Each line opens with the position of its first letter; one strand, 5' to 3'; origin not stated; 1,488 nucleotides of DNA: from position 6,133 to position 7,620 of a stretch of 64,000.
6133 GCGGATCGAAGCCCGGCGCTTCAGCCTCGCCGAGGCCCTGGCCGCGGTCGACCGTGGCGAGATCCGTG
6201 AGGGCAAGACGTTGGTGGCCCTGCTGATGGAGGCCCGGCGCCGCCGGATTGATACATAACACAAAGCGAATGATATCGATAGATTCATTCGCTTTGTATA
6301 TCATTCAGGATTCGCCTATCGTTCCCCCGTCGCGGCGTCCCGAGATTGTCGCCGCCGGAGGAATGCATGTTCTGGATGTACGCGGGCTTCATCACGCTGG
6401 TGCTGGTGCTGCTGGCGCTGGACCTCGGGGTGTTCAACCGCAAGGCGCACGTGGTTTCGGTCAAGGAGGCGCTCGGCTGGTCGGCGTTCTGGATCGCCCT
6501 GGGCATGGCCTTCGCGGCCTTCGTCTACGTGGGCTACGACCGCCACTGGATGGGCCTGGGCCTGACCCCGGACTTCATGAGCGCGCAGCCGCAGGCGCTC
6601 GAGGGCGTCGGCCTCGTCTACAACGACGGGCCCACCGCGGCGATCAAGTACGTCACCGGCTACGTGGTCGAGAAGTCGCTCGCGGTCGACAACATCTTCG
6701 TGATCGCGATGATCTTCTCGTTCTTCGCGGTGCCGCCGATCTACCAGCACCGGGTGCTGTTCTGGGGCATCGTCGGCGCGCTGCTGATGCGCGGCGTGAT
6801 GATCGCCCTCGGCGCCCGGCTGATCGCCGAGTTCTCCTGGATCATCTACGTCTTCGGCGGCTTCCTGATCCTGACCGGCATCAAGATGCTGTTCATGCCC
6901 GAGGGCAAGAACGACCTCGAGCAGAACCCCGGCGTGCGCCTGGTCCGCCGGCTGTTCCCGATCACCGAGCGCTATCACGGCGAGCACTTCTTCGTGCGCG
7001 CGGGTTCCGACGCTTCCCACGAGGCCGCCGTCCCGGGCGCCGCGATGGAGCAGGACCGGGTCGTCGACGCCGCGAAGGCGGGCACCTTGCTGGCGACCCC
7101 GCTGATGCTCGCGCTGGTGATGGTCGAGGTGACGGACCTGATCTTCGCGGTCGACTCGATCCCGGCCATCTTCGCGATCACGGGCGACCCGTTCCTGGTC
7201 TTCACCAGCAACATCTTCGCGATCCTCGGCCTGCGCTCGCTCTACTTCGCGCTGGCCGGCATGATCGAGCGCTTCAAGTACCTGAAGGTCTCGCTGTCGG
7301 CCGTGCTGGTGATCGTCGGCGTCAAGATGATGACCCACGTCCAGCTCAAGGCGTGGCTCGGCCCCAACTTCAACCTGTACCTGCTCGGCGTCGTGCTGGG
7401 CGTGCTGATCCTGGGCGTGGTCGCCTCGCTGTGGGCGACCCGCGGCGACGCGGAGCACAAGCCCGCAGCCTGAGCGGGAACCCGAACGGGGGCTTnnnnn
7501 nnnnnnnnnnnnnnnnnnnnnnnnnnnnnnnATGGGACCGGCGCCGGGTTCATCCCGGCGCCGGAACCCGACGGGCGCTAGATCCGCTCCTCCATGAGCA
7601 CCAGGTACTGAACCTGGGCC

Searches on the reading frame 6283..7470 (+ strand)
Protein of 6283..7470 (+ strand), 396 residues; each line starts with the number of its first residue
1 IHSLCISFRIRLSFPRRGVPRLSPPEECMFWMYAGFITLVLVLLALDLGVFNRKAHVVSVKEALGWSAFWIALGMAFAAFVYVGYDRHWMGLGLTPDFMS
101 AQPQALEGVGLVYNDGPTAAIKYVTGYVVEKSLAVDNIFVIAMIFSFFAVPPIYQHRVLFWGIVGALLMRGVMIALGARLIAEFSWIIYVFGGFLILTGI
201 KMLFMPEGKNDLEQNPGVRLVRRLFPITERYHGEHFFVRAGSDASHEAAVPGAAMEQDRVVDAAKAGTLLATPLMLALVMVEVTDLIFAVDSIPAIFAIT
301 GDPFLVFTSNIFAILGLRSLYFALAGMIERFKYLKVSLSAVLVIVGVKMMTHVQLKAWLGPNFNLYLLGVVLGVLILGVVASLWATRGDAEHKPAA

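Call 25: search_protein_families(library=pfam, proteins=[window:6283-7470:+], max_evalue=0.00001)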
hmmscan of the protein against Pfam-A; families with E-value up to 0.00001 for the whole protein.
window:6283-7470:+ (396 aa): 1 family
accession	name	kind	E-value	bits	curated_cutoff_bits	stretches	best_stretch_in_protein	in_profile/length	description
PF03741.22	TerC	-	2.7e-52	177.5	27.8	1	125-352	2-177/178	Integral membrane protein TerC family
